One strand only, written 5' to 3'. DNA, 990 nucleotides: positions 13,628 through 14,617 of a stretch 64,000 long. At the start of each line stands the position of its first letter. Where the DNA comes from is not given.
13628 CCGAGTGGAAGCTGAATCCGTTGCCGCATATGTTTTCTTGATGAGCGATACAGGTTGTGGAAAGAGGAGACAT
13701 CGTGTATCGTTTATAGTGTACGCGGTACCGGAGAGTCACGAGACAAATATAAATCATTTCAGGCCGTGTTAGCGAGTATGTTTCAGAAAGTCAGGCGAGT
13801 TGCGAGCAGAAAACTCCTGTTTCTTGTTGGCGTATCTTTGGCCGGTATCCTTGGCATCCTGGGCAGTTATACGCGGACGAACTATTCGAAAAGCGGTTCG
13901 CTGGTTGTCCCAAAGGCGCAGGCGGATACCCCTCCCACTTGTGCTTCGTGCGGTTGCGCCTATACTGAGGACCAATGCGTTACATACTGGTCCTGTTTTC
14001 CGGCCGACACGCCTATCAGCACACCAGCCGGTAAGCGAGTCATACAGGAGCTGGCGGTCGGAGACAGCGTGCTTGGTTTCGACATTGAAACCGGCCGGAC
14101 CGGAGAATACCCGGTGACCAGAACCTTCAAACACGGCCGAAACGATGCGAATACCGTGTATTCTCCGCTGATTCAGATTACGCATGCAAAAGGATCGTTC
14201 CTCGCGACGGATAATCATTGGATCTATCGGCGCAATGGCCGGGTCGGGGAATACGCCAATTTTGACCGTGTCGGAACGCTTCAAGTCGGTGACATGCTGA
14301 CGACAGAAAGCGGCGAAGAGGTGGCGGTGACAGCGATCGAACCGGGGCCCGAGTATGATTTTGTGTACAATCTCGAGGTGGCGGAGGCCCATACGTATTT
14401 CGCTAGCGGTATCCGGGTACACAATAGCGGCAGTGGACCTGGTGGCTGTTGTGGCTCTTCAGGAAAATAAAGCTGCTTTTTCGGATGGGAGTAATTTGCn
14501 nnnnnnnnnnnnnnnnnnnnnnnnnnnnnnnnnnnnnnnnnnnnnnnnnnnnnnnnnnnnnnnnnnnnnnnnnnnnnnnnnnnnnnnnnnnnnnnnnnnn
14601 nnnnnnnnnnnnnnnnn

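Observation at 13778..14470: Complete mini-intein (Hint) domain splitting a Cys/Gly/Ser-rich secreted peptide next to YcaO - candidate intein-containing RiPP precursor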

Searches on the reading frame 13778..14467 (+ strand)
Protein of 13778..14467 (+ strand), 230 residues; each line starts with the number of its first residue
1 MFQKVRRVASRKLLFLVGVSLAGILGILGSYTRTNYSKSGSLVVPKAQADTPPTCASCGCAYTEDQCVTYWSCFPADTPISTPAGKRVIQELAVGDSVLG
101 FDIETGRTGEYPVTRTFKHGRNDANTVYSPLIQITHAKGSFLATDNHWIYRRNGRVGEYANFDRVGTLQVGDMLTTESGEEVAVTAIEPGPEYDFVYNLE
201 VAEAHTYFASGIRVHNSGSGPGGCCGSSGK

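Call 3: search_protein_families(library=pfam, proteins=[window:13778-14467:+], max_evalue=0.01)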
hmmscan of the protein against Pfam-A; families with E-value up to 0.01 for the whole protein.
window:13778-14467:+ (230 aa): 4 families
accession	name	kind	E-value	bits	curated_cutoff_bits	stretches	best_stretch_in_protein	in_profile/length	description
PF07591.16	PT-HINT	-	1.1e-14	55.3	27.7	1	80-218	2-131/137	Pretoxin HINT domain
PF13403.11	Hint_2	-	1.9e-06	28.7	28.4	1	73-104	2-33/147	Hint domain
PF01079.26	Hint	-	5.5e-06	26.6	29.7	1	68-176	8-116/213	Hint module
PF14890.11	Intein_splicing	-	0.0094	16.2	35.8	0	183-216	122-155/155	Intein splicing domain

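Call 4: search_protein_families(library=ncbifam, proteins=[window:13778-14467:+], max_evalue=0.01)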
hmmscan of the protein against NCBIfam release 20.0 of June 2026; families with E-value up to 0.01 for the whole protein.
window:13778-14467:+ (230 aa): 1 family
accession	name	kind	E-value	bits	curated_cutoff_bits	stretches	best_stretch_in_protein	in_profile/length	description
TIGR01443.1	intein_Cterm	domain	1.3e-05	25.3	15.6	1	195-217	1-24/24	intein C-terminal splicing region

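Call 5: find_homologous_proteins(query=window:13778-14467:+, max_evalue=0.001)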
Query window:13778-14467:+ (230 aa): 13 proteins with E <= 0.001 among 851 candidates.
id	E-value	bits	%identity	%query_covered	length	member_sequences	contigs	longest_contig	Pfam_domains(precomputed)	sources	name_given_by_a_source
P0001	4.3e-154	529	100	100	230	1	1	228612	PF07591.16,PF01079.26,PF13403.12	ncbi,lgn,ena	-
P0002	1.6e-123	429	79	94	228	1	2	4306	PF07591.16,PF01079.26,PF13403.12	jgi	jgi:hypothetical protein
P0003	1.6e-111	389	72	91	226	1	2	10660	PF07591.16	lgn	-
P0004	8.9e-103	361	67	94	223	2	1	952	PF07591.16,PF01079.26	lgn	-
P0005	3.0e-99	349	65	91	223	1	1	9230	PF07591.16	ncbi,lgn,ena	-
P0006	1.7e-98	347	67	90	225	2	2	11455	PF07591.16,PF01079.26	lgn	-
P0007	2.0e-98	347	66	91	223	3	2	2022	PF07591.16,PF01079.26,PF13403.12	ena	-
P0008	1.3e-91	324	63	92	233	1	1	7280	PF07591.16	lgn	-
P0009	1.0e-89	318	61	93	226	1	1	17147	PF07591.16,PF01079.26,PF13403.12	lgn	-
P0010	1.1e-72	262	56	90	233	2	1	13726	PF07591.16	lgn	-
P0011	2.6e-58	215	48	91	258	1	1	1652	PF07591.16,PF01079.26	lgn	-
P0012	2.2e-52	196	67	52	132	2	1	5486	PF07591.16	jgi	-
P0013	3.4e-48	182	45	94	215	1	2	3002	PF07591.16,PF01079.26,PF13403.12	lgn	-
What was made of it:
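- On Bacterial intein-like / PT-HINT (PF07591): The precomputed PF07591 assignment holds for all 13 homologues (call 5).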

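Call 9: find_encoding_contigs(protein=P0009, flank=10000, max_places=2)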
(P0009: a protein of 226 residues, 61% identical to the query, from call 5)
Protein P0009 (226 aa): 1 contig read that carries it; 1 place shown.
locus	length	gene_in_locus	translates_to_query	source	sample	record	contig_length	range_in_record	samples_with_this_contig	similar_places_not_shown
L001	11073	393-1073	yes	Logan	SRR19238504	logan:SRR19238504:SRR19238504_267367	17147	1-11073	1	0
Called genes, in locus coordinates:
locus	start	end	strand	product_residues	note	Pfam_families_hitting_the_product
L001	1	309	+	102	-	?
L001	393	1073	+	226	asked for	PF01079:Hint (faint), PF13403:Hint_2 (faint), PF07591:PT-HINT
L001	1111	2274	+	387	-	-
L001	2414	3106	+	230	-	PF00106:adh_short, PF01370:Epimerase (faint), PF13561:adh_short_C2, PF23441:SDR (faint)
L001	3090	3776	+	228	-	PF01128:IspD, PF12804:NTP_transf_3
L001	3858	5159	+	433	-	-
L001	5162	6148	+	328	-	PF00535:Glycos_transf_2, PF10111:Glyco_tranf_2_2 (weak)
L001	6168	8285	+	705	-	PF04464:Glyphos_transf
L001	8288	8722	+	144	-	PF14534:DUF4440 (weak)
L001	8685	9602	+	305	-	PF13489:Methyltransf_23, PF13847:Methyltransf_31 (weak), PF08241:Methyltransf_11, PF13649:Methyltransf_25 (faint)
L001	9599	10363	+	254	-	PF23441:SDR, PF00106:adh_short, PF08659:KR, PF13561:adh_short_C2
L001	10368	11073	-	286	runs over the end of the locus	PF01209:Ubie_methyltran (weak), PF08241:Methyltransf_11, PF13649:Methyltransf_25, PF13847:Methyltransf_31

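Call 10: find_encoding_contigs(protein=P0010, flank=10000, max_places=2)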
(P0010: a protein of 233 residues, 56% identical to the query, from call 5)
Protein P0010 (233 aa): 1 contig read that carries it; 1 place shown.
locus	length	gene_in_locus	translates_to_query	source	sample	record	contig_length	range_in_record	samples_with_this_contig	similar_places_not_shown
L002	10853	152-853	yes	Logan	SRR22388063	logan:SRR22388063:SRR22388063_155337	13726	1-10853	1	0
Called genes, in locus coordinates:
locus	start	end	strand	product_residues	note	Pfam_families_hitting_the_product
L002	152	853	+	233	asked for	PF07591:PT-HINT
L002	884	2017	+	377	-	-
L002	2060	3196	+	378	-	-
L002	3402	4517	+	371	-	PF01041:DegT_DnrJ_EryC1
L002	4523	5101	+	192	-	-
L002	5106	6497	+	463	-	PF27533:CapK_C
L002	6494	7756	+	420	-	PF00501:AMP-binding (weak), PF27533:CapK_C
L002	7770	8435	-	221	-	PF13489:Methyltransf_23, PF13847:Methyltransf_31 (weak), PF08241:Methyltransf_11, PF08242:Methyltransf_12 (weak), PF13649:Methyltransf_25 (weak)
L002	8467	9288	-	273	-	PF13489:Methyltransf_23 (weak), PF13649:Methyltransf_25 (faint)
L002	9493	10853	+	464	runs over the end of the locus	-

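Call 11: find_encoding_contigs(protein=P0006, flank=10000, max_places=2)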
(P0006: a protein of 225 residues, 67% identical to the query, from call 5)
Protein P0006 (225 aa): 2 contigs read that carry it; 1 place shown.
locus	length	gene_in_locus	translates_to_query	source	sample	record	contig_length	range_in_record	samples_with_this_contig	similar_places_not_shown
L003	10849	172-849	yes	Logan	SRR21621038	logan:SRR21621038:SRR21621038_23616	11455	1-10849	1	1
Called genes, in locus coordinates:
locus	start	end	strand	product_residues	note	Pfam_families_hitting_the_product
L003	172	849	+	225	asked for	PF01079:Hint, PF07591:PT-HINT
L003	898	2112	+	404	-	-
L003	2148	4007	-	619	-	PF00884:Sulfatase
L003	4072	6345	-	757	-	PF04464:Glyphos_transf, PF00535:Glycos_transf_2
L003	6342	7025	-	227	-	PF00483:NTP_transferase (weak), PF01128:IspD, PF12804:NTP_transf_3 (weak)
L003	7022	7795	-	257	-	PF23441:SDR, PF00106:adh_short, PF01370:Epimerase (weak), PF08659:KR, PF16363:GDP_Man_Dehyd (weak), PF13561:adh_short_C2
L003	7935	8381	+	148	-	-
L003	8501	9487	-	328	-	PF00348:polyprenyl_synt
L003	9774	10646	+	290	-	PF01040:UbiA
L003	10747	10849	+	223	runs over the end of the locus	PF00929:RNase_T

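Call 12: find_encoding_contigs(protein=P0003, flank=10000, max_places=2)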
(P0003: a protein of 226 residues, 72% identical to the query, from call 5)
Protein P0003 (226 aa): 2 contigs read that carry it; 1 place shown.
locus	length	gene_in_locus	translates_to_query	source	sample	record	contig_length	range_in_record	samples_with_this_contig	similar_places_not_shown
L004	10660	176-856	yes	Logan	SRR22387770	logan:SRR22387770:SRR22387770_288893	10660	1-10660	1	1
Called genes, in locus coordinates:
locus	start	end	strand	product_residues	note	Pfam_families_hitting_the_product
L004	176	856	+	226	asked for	PF07591:PT-HINT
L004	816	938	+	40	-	-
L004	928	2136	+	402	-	-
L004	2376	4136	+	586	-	PF00884:Sulfatase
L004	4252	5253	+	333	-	PF01116:F_bP_aldolase (weak), PF08013:GatZ_KbaZ-like (weak)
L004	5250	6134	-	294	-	PF13489:Methyltransf_23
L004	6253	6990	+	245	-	PF00106:adh_short, PF01370:Epimerase (weak), PF08659:KR, PF13561:adh_short_C2, PF23441:SDR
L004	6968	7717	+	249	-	PF01128:IspD, PF02348:CTP_transf_3, PF12804:NTP_transf_3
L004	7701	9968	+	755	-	PF02350:Epimerase_2 (faint), PF04464:Glyphos_transf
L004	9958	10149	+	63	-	-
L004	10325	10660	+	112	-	?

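Call 13: find_encoding_contigs(protein=P0005, flank=10000, max_places=2)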
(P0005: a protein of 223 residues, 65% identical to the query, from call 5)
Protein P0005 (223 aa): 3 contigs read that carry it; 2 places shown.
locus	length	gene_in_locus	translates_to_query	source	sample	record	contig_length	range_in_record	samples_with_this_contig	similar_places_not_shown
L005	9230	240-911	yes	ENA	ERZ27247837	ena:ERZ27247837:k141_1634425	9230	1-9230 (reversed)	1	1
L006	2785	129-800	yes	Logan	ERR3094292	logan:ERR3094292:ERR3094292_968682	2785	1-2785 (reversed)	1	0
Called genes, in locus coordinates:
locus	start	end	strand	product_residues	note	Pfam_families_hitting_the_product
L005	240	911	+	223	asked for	PF07591:PT-HINT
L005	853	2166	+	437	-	-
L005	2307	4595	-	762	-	PF04464:Glyphos_transf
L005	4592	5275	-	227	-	PF01128:IspD, PF12804:NTP_transf_3 (weak)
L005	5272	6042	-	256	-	PF23441:SDR, PF00106:adh_short, PF01370:Epimerase (weak), PF08659:KR, PF16363:GDP_Man_Dehyd (weak), PF13561:adh_short_C2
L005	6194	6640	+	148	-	-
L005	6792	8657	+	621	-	PF00884:Sulfatase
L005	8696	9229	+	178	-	?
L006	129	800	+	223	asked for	PF07591:PT-HINT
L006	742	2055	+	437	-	-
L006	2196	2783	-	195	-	?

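Call 14: find_encoding_contigs(protein=P0008, flank=10000, max_places=2)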
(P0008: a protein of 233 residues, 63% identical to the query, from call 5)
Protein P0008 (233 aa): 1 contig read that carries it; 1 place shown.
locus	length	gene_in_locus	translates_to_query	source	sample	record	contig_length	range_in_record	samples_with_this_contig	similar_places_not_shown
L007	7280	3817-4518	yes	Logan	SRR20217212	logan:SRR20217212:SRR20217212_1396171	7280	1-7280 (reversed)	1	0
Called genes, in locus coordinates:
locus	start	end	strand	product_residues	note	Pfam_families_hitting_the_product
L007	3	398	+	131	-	?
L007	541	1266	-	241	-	-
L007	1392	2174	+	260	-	PF00881:Nitroreductase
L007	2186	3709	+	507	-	PF02624:YcaO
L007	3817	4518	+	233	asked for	PF07591:PT-HINT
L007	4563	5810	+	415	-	-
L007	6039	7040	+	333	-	PF08013:GatZ_KbaZ-like (weak)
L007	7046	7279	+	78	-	?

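Call 15: find_encoding_contigs(protein=P0001, flank=10000, max_places=2)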
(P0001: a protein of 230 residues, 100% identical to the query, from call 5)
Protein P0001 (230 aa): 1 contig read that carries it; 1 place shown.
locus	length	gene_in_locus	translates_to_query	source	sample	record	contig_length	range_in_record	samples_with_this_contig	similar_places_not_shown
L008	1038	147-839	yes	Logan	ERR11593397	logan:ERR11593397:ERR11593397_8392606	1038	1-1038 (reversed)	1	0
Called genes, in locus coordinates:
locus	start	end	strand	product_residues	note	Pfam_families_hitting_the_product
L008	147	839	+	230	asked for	PF01079:Hint (weak), PF13403:Hint_2 (faint), PF07591:PT-HINT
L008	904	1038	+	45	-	?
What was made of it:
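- Checked: The identical protein was assembled independently from another run (L008, call 15).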

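Call 18: find_related_loci(query=A1, collection=genome_contigs, flank=10000)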
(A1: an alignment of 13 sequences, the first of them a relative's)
Query A1 (230 aa) in genome_contigs; peptide patterns used: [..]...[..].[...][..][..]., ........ (x = any residue, [..] = any of these).
19 stretches matched a pattern; 5 encode a relative of the query (tblastn E <= 1e-3); 5 distinct loci.
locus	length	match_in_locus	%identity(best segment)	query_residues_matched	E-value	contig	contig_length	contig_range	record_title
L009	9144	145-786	64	2-216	7e-99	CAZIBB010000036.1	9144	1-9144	MAG TPA_asm: uncultured Bdellovibrionales bacterium isolate ERP113451_co1_58 genome assembly, contig: NODE_9491_length_9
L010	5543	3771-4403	45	1-216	9e-59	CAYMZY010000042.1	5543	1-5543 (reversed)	MAG TPA_asm: uncultured Bdellovibrionales bacterium isolate SRP286056_co1_431 genome assembly, contig: NODE_21252_length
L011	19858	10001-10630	45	1-220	6e-57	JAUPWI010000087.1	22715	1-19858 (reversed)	MAG: Patescibacteria group bacterium isolate erpe_2018_sw_45hr_WHONDRS-SW48-000100_B_bin.13 scaffold_1540437, whole geno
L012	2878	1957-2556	44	11-216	2e-54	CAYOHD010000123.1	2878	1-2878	MAG TPA_asm: uncultured Bdellovibrionales bacterium isolate SRP257259_co1_152 genome assembly, contig: NODE_69039_length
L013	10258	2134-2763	45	1-220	2e-57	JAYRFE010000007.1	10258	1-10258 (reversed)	MAG: Candidatus Moraniibacteriota bacterium isolate SH_SHASGE3bin.24 k141_162041, whole genome shotgun sequence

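Call 24: search_protein_families(library=pfam, proteins=[L011:5538-6743:-, L011:6766-7617:-, L011:7593-8381:+, L011:8412-9923:+, L011:9935-10837:+, L011:10951-11955:+, L010:541-1347:-, L010:1214-2170:+, L010:2164-3696:+, L010:3771-4616:+], max_evalue=0.001)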
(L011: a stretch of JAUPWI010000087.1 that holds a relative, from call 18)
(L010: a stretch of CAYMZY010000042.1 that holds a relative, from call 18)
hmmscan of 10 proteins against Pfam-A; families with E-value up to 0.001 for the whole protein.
L011:5538-6743:- (401 aa): 0 families

L011:6766-7617:- (283 aa): 13 families
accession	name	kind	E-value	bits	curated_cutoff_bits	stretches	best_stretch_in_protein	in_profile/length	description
PF13431.12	TPR_17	-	7.6e-20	69.9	24.4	1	97-125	1-29/34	Tetratricopeptide repeat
PF07719.23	TPR_2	-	1.9e-15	56.1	27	0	110-141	2-33/34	Tetratricopeptide repeat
PF00515.34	TPR_1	-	2.7e-15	55.9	27.8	0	110-142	2-34/34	Tetratricopeptide repeat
PF13181.12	TPR_8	-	5e-14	51.6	25.7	0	110-141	2-33/34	Tetratricopeptide repeat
PF13432.12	TPR_16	-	5.8e-13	49.4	32.7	0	93-125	15-47/65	Tetratricopeptide repeat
PF13414.12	TPR_11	-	4.3e-12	46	26.8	1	96-123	15-42/42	TPR repeat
PF13428.12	TPR_14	-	2.1e-10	40.7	23.5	0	179-216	3-40/44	Tetratricopeptide repeat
PF14559.12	TPR_19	-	2.7e-10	40.9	25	0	188-233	2-47/68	Tetratricopeptide repeat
PF12895.13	ANAPC3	-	6.4e-07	30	27.2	0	94-164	8-77/82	Anaphase-promoting complex, cyclosome, subunit 3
PF13424.12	TPR_12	-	6.9e-06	26.6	30.1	0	180-209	48-77/77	Tetratricopeptide repeat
PF13174.12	TPR_6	-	3e-05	24.8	26.3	0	218-236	7-25/33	Tetratricopeptide repeat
PF13374.12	TPR_10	-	5.7e-05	23.4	27.5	0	180-208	5-33/42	Tetratricopeptide repeat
PF13429.12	TPR_15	-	0.00062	19.7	26.2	0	182-239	185-242/280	Tetratricopeptide repeat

L011:7593-8381:+ (263 aa): 1 family
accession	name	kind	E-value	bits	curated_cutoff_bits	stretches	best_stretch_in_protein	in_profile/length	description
PF00881.29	Nitroreductase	-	1.3e-09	38.9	23.5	1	96-260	12-162/167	Nitroreductase family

L011:8412-9923:+ (504 aa): 1 family
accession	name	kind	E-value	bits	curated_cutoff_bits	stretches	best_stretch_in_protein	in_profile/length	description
PF02624.21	YcaO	-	1.6e-36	126.7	25.7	1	132-457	13-321/325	YcaO cyclodehydratase, ATP-ad Mg2+-binding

L011:9935-10837:+ (301 aa): 3 families
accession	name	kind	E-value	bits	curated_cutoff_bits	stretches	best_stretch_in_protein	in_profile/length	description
PF07591.16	PT-HINT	-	4.3e-08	33.9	27.7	1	93-228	2-129/137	Pretoxin HINT domain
PF01079.26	Hint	-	4.1e-07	30.2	29.7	1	83-188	10-116/213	Hint module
PF14890.11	Intein_splicing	-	0.00023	21.4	35.8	1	146-228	114-155/155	Intein splicing domain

L011:10951-11955:+ (335 aa): 0 families

L010:541-1347:- (268 aa): 11 families
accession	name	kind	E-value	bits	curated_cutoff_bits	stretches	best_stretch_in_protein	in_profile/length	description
PF13431.12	TPR_17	-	6.6e-17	60.7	24.4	0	85-115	2-32/34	Tetratricopeptide repeat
PF07719.23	TPR_2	-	9.8e-17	60.1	27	0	97-128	2-33/34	Tetratricopeptide repeat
PF00515.34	TPR_1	-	7.6e-14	51.3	27.8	0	97-129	2-34/34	Tetratricopeptide repeat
PF13432.12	TPR_16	-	4.1e-13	49.9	32.7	0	142-198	9-65/65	Tetratricopeptide repeat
PF13181.12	TPR_8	-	1.4e-12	47.1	25.7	0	97-128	2-33/34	Tetratricopeptide repeat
PF13428.12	TPR_14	-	4.5e-10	39.6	23.5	0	97-137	2-42/44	Tetratricopeptide repeat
PF13414.12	TPR_11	-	1.7e-08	34.5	26.8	1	83-110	15-42/42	TPR repeat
PF14559.12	TPR_19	-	6.8e-08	33.2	25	0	80-129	9-58/68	Tetratricopeptide repeat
PF12895.13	ANAPC3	-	1.4e-07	32.1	27.2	1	80-151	7-77/82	Anaphase-promoting complex, cyclosome, subunit 3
PF13174.12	TPR_6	-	4.2e-05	24.4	26.3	0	132-159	2-29/33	Tetratricopeptide repeat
PF13424.12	TPR_12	-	0.00021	21.9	30.1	0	96-116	45-65/77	Tetratricopeptide repeat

L010:1214-2170:+ (319 aa): 1 family
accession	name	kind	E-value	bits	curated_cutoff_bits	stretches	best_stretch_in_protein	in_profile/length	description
PF00881.29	Nitroreductase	-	4.6e-11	43.6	23.5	1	149-316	10-162/167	Nitroreductase family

L010:2164-3696:+ (511 aa): 1 family
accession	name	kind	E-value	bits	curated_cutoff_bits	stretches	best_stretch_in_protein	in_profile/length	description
PF02624.21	YcaO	-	1.7e-34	120.1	25.7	1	145-471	13-323/325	YcaO cyclodehydratase, ATP-ad Mg2+-binding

L010:3771-4616:+ (282 aa): 4 families
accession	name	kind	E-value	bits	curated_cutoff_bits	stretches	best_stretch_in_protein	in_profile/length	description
PF07591.16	PT-HINT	-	2.8e-09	37.8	27.7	1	76-211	2-129/137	Pretoxin HINT domain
PF01079.26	Hint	-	1.9e-07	31.3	29.7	1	63-171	7-116/213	Hint module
PF13403.11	Hint_2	-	9.1e-05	23.3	28.4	1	69-111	2-42/147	Hint domain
PF14890.11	Intein_splicing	-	0.00021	21.6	35.8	1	82-211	80-155/155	Intein splicing domain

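Call 36: find_related_loci(query=A2, collection=metagenome_contigs, flank=8000)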
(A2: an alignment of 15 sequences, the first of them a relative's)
Query A2 (230 aa) in metagenome_contigs; peptide patterns used: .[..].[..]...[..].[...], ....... (x = any residue, [..] = any of these).
249 stretches matched a pattern; 29 encode a relative of the query (tblastn E <= 1e-3); 29 distinct loci.
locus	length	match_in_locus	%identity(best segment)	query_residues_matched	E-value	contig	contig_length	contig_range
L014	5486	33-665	62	7-216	5e-87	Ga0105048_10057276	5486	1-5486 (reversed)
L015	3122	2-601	58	19-216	2e-81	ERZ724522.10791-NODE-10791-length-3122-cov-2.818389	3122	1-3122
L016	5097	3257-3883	54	9-216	3e-75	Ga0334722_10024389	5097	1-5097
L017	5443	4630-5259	45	1-220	8e-57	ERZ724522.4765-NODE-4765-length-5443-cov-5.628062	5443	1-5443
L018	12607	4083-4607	43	65-220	2e-33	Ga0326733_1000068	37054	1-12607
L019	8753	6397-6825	47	73-216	6e-32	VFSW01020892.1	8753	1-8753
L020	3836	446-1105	30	9-229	1e-18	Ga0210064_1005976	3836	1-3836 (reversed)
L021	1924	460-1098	32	9-222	2e-17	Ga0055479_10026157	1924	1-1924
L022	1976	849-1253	34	81-221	1e-12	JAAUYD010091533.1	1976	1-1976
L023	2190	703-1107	32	86-228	6e-12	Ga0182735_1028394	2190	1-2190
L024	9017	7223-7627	30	73-217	1e-11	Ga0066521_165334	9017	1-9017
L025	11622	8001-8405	30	73-217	1e-11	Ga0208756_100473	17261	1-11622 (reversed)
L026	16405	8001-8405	30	73-217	1e-11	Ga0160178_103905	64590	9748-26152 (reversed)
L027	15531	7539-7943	30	73-217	2e-11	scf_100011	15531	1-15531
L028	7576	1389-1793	30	73-217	3e-11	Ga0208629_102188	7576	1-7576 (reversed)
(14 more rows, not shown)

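Call 41: search_solved_structures(query=window:13778-14467:+, max_evalue=0.01, show_alignments=2)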
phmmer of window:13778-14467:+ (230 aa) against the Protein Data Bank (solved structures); distinct sequences matched with E-value up to 0.01: 6.
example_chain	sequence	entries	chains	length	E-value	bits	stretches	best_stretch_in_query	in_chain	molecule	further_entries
8w20_A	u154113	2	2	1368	1.3e-07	34.6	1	72-217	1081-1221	Intein C-terminal splicing domain-containing protein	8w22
6y75_A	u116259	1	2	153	1.2e-05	28.2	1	74-215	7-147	NAD(P)(+)--arginine ADP-ribosyltransferase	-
6tmm_BBB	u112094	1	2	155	1.3e-05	28.1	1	74-215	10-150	NAD(P)(+)--arginine ADP-ribosyltransferase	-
6tmm_AAA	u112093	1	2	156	1.3e-05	28.1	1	74-215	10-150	NAD(P)(+)--arginine ADP-ribosyltransferase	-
6y75_B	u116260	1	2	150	1.3e-05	28.1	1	74-215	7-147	NAD(P)(+)--arginine ADP-ribosyltransferase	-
2lwy_A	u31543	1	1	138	0.00052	22.9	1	73-211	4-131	BACTERIAL INTEIN-LIKE DOMAIN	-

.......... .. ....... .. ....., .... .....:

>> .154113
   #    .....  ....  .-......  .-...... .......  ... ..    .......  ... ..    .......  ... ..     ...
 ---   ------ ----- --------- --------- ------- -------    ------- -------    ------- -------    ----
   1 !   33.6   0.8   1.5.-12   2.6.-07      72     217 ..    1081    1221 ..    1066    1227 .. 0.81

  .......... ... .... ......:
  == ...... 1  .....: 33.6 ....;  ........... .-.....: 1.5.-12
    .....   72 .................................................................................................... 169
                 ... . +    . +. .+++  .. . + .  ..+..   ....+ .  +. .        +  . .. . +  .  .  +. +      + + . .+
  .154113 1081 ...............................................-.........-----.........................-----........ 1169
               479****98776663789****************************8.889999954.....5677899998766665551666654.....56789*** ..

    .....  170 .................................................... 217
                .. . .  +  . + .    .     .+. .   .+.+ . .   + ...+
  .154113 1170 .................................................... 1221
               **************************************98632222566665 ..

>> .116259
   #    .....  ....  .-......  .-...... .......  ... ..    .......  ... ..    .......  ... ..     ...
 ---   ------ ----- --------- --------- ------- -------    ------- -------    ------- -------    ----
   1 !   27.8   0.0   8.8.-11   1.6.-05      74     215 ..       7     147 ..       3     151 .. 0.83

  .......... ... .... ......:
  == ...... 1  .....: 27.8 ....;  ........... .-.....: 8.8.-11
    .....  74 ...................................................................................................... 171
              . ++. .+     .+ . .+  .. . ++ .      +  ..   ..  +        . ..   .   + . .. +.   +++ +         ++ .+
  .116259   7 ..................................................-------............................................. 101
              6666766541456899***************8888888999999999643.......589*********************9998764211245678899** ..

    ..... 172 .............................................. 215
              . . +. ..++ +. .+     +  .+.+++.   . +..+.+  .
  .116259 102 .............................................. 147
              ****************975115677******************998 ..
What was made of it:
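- Checked: PDB sequence hits go to Hint and BIL domains (call 41).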
